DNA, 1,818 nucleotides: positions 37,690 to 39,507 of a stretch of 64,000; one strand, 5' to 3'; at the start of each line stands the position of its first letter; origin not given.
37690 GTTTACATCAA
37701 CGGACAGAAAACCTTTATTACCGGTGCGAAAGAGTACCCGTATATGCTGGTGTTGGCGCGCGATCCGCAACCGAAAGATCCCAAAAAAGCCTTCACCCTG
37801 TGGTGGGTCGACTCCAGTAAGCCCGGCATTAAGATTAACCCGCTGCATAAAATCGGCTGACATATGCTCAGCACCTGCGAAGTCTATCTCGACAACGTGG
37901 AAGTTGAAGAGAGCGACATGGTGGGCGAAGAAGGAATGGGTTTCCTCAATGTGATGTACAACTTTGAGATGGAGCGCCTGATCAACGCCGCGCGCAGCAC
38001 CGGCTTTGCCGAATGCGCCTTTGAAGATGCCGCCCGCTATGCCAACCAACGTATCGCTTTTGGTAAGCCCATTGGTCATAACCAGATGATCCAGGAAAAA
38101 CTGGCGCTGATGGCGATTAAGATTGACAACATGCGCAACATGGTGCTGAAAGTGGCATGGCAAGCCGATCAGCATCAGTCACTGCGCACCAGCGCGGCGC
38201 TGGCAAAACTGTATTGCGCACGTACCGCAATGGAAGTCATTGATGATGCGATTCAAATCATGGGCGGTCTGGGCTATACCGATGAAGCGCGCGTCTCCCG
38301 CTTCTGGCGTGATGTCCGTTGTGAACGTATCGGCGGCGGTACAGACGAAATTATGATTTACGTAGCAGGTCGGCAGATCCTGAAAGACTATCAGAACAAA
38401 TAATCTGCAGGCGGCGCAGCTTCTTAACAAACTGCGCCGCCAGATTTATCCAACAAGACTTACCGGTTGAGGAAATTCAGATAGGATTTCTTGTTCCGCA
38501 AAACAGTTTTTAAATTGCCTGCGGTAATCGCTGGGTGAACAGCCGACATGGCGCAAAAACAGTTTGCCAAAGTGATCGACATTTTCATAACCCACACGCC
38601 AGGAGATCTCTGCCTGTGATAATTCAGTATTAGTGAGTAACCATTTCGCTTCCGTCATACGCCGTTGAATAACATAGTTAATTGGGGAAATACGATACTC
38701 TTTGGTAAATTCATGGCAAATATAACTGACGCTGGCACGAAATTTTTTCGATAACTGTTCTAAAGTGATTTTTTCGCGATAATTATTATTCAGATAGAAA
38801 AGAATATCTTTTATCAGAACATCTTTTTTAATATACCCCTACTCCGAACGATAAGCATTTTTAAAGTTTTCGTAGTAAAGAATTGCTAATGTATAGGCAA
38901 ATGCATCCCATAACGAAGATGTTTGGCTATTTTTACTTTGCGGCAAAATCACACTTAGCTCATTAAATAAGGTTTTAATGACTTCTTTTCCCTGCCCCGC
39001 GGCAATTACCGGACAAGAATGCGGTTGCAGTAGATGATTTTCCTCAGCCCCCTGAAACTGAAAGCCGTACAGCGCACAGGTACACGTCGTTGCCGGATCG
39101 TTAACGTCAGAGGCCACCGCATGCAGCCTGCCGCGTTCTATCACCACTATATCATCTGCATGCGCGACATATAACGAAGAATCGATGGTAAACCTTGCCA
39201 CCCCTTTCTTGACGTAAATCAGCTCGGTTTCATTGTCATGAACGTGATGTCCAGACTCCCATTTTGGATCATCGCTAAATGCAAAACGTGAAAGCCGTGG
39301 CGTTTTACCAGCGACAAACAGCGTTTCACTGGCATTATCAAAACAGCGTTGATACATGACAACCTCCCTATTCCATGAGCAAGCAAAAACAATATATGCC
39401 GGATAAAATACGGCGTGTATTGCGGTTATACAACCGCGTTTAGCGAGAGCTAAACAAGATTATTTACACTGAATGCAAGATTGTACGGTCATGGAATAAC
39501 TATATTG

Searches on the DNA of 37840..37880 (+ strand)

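Call 27: search_dna_similar(query=window:37840-37880:+, collection=ecoli_genomes, mode=near, max_rows=60, max_evalue=0.01)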
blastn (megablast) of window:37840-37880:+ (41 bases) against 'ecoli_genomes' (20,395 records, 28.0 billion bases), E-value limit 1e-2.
No match.
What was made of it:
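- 37858..37860 (+): The in-frame TGA in ydiO (G to A at 37860). It is private to the window's sub-lineage among strains with this haplotype. It is absent from all 5,426 complete genomes (call 27).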

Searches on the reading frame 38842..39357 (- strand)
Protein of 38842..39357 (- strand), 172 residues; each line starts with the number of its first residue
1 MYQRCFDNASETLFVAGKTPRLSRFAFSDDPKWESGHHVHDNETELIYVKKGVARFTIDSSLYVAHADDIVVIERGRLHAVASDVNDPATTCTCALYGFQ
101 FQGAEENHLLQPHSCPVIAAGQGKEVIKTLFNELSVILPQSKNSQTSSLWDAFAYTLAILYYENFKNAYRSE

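Call 20: list_cluster_members(proteins=[window:38842-39357:-, window:37252-37857:+, window:37249-37857:+])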
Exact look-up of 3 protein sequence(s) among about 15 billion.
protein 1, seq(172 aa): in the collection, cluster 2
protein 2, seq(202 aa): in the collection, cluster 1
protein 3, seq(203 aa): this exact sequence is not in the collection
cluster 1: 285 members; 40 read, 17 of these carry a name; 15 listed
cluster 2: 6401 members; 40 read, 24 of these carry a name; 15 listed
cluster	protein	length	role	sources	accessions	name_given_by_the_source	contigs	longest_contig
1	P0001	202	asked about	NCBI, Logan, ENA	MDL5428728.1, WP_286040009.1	acyl-CoA dehydrogenase family protein, partial [Escherichia coli]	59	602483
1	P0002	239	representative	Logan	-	-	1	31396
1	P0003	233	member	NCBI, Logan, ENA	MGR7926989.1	acyl-CoA dehydrogenase family protein, partial [Escherichia coli]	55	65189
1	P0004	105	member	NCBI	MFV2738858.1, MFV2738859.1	acyl-CoA dehydrogenase family protein, partial [Escherichia coli]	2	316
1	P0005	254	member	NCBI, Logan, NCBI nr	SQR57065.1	Putative acyl-CoA dehydrogenase [Escherichia coli]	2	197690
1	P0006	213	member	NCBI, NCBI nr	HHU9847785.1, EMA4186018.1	TPA: acyl-CoA dehydrogenase family protein, partial [Escherichia coli] | acyl-CoA dehydrogenase family protein [Escherichia coli]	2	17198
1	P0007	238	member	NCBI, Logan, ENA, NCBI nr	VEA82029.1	Putative acyl-CoA dehydrogenase [Escherichia coli]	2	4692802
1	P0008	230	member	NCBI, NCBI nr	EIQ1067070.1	acyl-CoA dehydrogenase family protein, partial [Escherichia coli] | acyl-CoA dehydrogenase family protein [Escherichia coli]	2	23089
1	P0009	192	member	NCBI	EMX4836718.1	acyl-CoA dehydrogenase family protein, partial [Escherichia coli]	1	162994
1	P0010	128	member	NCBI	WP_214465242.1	acyl-CoA dehydrogenase family protein, partial [Enterobacter hormaechei]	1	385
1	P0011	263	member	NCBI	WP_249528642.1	acyl-CoA dehydrogenase family protein, partial [Escherichia coli]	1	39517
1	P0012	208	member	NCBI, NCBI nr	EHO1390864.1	acyl-CoA dehydrogenase family protein, partial [Escherichia coli] | acyl-CoA dehydrogenase family protein [Escherichia coli]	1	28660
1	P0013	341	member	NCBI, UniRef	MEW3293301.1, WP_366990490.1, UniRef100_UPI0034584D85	acyl-CoA dehydrogenase [Escherichia coli] | acyl-CoA dehydrogenase n=1 Tax=Escherichia coli TaxID=562 RepID=UPI0034584D85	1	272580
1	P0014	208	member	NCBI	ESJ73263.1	putative acyl-CoA dehydrogenase, partial [Salmonella enterica subsp. enterica serovar ...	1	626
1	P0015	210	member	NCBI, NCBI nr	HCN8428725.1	TPA: acyl-CoA dehydrogenase family protein, partial [Escherichia coli] | acyl-CoA dehydrogenase family protein [Escherichia coli]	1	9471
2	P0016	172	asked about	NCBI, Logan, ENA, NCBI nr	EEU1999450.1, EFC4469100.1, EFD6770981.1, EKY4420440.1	cupin domain-containing protein [Escherichia coli]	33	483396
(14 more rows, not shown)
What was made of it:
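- The truncated YdiP is on 33 contigs and the truncated YdiO on 59 contigs (call 20). The exact truncated proteins are deposited many times (call 20).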

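Call 23: find_encoding_contigs(protein=P0016, flank=5000, max_places=10)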
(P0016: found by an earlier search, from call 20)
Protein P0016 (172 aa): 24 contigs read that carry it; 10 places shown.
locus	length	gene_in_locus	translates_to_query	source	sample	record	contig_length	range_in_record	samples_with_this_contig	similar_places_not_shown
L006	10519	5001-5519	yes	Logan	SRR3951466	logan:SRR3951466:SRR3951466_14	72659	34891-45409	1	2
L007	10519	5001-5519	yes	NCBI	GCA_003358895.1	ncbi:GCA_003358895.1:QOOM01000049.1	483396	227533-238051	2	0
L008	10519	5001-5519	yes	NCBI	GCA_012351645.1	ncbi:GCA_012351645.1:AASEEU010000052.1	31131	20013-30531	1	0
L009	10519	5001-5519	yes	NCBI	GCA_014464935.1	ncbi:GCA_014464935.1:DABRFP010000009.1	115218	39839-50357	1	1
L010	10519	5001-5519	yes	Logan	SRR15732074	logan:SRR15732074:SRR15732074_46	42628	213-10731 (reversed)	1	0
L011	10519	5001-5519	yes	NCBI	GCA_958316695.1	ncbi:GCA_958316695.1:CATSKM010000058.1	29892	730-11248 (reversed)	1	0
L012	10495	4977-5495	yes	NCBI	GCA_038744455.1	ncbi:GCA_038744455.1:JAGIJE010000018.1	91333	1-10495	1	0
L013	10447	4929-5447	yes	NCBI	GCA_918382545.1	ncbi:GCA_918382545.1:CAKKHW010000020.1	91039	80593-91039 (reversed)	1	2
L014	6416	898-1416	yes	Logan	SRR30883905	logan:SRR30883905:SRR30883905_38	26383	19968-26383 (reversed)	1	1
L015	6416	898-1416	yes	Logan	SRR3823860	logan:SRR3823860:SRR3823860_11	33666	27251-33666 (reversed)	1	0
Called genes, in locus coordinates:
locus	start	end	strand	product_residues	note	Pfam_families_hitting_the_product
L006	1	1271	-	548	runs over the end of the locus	PF00501:AMP-binding, PF13193:AMP-binding_C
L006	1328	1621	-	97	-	-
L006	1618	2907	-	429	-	PF01266:DAO, PF01494:FAD_binding_3, PF03486:HI0933_like, PF07992:Pyr_redox_2 (weak), PF12831:FAD_oxidored, PF01266:DAO, PF21162:ETFQO_UQ-bd, PF26311:ETF-QO_FixC_C, +4 more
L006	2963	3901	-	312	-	PF01012:ETF, PF00766:ETF_alpha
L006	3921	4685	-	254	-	PF01012:ETF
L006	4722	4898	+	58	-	-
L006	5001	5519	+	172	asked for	PF02311:AraC_binding, PF07883:Cupin_2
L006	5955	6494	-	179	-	PF00441:Acyl-CoA_dh_1, PF08028:Acyl-CoA_dh_2, PF22924:ACOX_C_alpha1 (weak)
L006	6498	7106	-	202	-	PF02771:Acyl-CoA_dh_N, PF02770:Acyl-CoA_dh_M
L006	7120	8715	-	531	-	PF01144:CoA_trans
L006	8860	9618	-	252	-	PF01487:DHquinase_I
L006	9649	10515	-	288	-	PF08501:Shikimate_dh_N, PF18317:SDH_C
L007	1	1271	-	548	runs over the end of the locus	PF00501:AMP-binding, PF13193:AMP-binding_C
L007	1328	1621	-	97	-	-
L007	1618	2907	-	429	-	PF01266:DAO, PF01494:FAD_binding_3, PF03486:HI0933_like, PF07992:Pyr_redox_2 (weak), PF12831:FAD_oxidored, PF13450:NAD_binding_8 (weak), PF21162:ETFQO_UQ-bd, PF26311:ETF-QO_FixC_C, +4 more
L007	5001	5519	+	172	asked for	PF02311:AraC_binding, PF07883:Cupin_2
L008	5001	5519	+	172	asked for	PF02311:AraC_binding, PF07883:Cupin_2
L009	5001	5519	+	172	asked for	PF02311:AraC_binding, PF07883:Cupin_2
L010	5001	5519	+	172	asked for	PF02311:AraC_binding, PF07883:Cupin_2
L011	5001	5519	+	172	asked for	PF02311:AraC_binding, PF07883:Cupin_2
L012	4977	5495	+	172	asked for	PF02311:AraC_binding, PF07883:Cupin_2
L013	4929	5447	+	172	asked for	PF02311:AraC_binding, PF07883:Cupin_2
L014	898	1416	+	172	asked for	PF02311:AraC_binding, PF07883:Cupin_2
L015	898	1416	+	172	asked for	PF02311:AraC_binding, PF07883:Cupin_2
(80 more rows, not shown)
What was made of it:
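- NCBI annotation of some assemblies calls a 128-aa HTH_18 product starting there (call 23).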

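Call 24: find_encoding_contigs(protein=P0001, flank=5000, max_places=10)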
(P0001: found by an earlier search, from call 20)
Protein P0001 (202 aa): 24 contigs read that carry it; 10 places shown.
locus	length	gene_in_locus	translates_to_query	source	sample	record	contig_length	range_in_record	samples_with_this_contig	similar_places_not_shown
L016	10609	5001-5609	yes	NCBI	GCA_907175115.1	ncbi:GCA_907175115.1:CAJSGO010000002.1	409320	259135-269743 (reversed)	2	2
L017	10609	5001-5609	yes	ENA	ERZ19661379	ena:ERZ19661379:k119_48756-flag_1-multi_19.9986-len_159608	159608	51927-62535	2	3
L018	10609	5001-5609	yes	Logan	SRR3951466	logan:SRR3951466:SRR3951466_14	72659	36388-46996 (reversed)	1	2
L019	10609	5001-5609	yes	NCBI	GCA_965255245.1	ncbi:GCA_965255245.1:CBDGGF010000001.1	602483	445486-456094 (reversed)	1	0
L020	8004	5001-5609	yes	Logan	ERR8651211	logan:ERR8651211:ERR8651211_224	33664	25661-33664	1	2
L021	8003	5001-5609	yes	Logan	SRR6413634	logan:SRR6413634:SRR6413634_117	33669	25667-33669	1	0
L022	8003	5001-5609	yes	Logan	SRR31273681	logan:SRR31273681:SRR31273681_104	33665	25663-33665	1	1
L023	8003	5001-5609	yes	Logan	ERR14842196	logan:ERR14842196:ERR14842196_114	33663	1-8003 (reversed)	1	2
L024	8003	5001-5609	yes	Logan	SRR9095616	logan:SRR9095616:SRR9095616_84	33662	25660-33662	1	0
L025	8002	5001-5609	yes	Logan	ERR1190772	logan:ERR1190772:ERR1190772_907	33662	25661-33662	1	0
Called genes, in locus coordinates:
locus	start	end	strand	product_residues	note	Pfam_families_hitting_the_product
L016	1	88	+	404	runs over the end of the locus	PF07690:MFS_1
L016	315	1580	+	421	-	PF07690:MFS_1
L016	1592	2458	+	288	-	PF08501:Shikimate_dh_N, PF18317:SDH_C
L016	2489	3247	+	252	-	PF01487:DHquinase_I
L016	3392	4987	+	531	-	PF01144:CoA_trans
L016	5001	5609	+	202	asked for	PF02771:Acyl-CoA_dh_N, PF02770:Acyl-CoA_dh_M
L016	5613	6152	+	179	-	PF00441:Acyl-CoA_dh_1, PF08028:Acyl-CoA_dh_2, PF22924:ACOX_C_alpha1 (weak)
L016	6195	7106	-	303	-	PF02311:AraC_binding, PF07883:Cupin_2, PF00165:HTH_AraC (faint), PF12833:HTH_18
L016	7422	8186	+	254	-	PF01012:ETF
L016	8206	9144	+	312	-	PF01012:ETF, PF00766:ETF_alpha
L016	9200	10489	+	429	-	PF01266:DAO, PF01494:FAD_binding_3, PF03486:HI0933_like, PF07992:Pyr_redox_2 (weak), PF12831:FAD_oxidored, PF01266:DAO, PF21162:ETFQO_UQ-bd, PF26311:ETF-QO_FixC_C, +4 more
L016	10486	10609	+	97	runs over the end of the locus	-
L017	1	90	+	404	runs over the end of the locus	PF07690:MFS_1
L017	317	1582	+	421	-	PF07690:MFS_1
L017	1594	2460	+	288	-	PF08501:Shikimate_dh_N, PF18317:SDH_C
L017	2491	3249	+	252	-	PF01487:DHquinase_I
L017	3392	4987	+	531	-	PF01144:CoA_trans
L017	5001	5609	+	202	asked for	PF02771:Acyl-CoA_dh_N, PF02770:Acyl-CoA_dh_M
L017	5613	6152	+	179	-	PF00441:Acyl-CoA_dh_1, PF08028:Acyl-CoA_dh_2, PF22924:ACOX_C_alpha1 (weak)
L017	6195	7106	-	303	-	PF02311:AraC_binding, PF07883:Cupin_2, PF00165:HTH_AraC (faint), PF12833:HTH_18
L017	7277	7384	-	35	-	-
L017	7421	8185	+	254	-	PF01012:ETF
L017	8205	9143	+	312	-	PF01012:ETF, PF00766:ETF_alpha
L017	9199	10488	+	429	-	PF01266:DAO, PF01494:FAD_binding_3, PF03486:HI0933_like, PF07992:Pyr_redox_2 (weak), PF12831:FAD_oxidored, PF01266:DAO, PF21162:ETFQO_UQ-bd, PF26311:ETF-QO_FixC_C, +4 more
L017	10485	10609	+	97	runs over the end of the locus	-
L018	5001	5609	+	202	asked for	PF02771:Acyl-CoA_dh_N, PF02770:Acyl-CoA_dh_M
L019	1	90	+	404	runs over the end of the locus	PF07690:MFS_1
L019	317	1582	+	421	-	PF07690:MFS_1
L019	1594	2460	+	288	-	PF08501:Shikimate_dh_N, PF18317:SDH_C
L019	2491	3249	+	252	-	PF01487:DHquinase_I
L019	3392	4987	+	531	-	PF01144:CoA_trans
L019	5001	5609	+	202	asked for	PF02771:Acyl-CoA_dh_N, PF02770:Acyl-CoA_dh_M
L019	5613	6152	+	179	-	PF00441:Acyl-CoA_dh_1, PF08028:Acyl-CoA_dh_2, PF22924:ACOX_C_alpha1 (weak)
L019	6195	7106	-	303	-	PF02311:AraC_binding, PF07883:Cupin_2, PF00165:HTH_AraC (faint), PF12833:HTH_18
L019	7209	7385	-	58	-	-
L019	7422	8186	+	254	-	PF01012:ETF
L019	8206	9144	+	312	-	PF01012:ETF, PF00766:ETF_alpha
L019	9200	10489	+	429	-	PF01266:DAO, PF01494:FAD_binding_3, PF03486:HI0933_like, PF07992:Pyr_redox_2 (weak), PF12831:FAD_oxidored, PF01266:DAO, PF21162:ETFQO_UQ-bd, PF26311:ETF-QO_FixC_C, +4 more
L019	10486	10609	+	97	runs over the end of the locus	-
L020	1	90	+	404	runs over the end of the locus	PF07690:MFS_1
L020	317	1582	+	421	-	PF07690:MFS_1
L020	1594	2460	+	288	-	PF08501:Shikimate_dh_N, PF18317:SDH_C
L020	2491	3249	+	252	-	PF01487:DHquinase_I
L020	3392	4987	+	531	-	PF01144:CoA_trans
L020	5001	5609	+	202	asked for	PF02771:Acyl-CoA_dh_N, PF02770:Acyl-CoA_dh_M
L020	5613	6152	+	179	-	PF00441:Acyl-CoA_dh_1, PF08028:Acyl-CoA_dh_2, PF22924:ACOX_C_alpha1 (weak)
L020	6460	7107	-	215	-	PF02311:AraC_binding, PF07883:Cupin_2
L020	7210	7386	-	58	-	-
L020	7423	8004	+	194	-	PF01012:ETF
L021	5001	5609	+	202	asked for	PF02771:Acyl-CoA_dh_N, PF02770:Acyl-CoA_dh_M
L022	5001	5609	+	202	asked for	PF02771:Acyl-CoA_dh_N, PF02770:Acyl-CoA_dh_M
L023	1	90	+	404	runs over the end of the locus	PF07690:MFS_1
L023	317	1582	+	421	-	PF07690:MFS_1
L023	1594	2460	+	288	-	PF08501:Shikimate_dh_N, PF18317:SDH_C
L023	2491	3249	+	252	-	PF01487:DHquinase_I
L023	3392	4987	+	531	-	PF01144:CoA_trans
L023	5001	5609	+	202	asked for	PF02771:Acyl-CoA_dh_N, PF02770:Acyl-CoA_dh_M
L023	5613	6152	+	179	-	PF00441:Acyl-CoA_dh_1, PF08028:Acyl-CoA_dh_2, PF22924:ACOX_C_alpha1 (weak)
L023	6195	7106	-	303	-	PF02311:AraC_binding, PF07883:Cupin_2, PF00165:HTH_AraC (faint), PF12833:HTH_18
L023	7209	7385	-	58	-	-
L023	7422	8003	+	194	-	PF01012:ETF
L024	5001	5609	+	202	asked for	PF02771:Acyl-CoA_dh_N, PF02770:Acyl-CoA_dh_M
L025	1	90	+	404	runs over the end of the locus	PF07690:MFS_1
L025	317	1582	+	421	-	PF07690:MFS_1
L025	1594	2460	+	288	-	PF08501:Shikimate_dh_N, PF18317:SDH_C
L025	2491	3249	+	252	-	PF01487:DHquinase_I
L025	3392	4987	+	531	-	PF01144:CoA_trans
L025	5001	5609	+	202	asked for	PF02771:Acyl-CoA_dh_N, PF02770:Acyl-CoA_dh_M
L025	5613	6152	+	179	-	PF00441:Acyl-CoA_dh_1, PF08028:Acyl-CoA_dh_2, PF22924:ACOX_C_alpha1 (weak)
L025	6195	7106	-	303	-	PF02311:AraC_binding, PF07883:Cupin_2, PF00165:HTH_AraC (faint), PF12833:HTH_18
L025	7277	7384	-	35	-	-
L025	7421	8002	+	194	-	PF01012:ETF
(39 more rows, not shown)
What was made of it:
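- Most ydiO-null strains keep ydiP intact (call 24). Most ydiO-null strains keep ydiP (call 24).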
